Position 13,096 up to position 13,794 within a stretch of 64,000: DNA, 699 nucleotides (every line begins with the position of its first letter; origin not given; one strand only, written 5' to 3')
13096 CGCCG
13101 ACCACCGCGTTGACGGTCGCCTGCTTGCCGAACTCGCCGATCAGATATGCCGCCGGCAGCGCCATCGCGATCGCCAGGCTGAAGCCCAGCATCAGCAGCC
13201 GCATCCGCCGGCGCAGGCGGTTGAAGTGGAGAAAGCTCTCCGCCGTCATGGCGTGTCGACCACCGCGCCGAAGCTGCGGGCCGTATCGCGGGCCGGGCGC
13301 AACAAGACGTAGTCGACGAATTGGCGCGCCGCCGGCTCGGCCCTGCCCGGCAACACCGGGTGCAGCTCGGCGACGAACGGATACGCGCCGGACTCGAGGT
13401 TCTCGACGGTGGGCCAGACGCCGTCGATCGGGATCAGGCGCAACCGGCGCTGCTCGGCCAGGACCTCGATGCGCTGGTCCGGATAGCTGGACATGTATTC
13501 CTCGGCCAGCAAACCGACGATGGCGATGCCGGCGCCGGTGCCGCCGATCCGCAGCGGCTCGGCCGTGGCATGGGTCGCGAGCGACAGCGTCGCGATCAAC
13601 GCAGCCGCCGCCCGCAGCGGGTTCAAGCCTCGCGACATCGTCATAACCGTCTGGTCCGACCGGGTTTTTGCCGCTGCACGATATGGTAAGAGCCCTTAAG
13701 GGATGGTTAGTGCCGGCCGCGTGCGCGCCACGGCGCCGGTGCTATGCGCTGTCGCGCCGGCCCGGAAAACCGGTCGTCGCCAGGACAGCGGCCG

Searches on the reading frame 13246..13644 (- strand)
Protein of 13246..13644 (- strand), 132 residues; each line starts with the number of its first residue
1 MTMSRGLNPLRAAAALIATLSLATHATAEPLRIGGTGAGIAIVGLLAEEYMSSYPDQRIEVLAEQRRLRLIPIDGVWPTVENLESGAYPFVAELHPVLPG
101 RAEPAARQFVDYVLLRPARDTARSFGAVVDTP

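Call 26: find_encoding_contigs(protein=window:13246-13644:-, flank=10000, max_places=6)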
Protein window:13246-13644:- (132 aa): 13 contigs read that carry it; 6 places shown.
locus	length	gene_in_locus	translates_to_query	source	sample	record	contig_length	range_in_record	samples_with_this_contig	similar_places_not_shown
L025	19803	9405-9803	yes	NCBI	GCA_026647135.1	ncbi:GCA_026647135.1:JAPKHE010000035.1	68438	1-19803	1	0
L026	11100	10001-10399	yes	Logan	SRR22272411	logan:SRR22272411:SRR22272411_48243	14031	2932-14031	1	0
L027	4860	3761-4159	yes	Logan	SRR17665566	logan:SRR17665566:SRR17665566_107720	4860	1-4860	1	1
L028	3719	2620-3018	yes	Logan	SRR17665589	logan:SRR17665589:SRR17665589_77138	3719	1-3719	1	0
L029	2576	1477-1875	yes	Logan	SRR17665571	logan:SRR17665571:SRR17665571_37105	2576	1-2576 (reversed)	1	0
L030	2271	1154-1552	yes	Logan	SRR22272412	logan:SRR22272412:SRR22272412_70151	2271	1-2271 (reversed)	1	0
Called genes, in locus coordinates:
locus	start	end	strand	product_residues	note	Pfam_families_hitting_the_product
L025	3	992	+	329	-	?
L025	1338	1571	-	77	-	PF04014:MazE_antitoxin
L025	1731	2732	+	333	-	PF05544:Pro_racemase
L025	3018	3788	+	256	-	PF03807:F420_oxidored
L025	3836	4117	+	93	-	PF05015:HigB-like_toxin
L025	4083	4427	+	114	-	PF01381:HTH_3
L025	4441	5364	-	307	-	PF00701:DHDPS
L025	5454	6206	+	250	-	PF00106:adh_short, PF01370:Epimerase, PF08659:KR, PF13561:adh_short_C2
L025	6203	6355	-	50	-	-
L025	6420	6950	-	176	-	PF02311:AraC_binding (weak), PF07883:Cupin_2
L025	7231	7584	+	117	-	-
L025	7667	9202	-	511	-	PF06253:MTTB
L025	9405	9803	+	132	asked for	-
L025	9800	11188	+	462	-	PF00512:HisKA, PF02518:HATPase_c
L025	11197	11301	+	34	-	-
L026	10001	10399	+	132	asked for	-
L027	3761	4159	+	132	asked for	-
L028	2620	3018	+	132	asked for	-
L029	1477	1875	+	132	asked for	-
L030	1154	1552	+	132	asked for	-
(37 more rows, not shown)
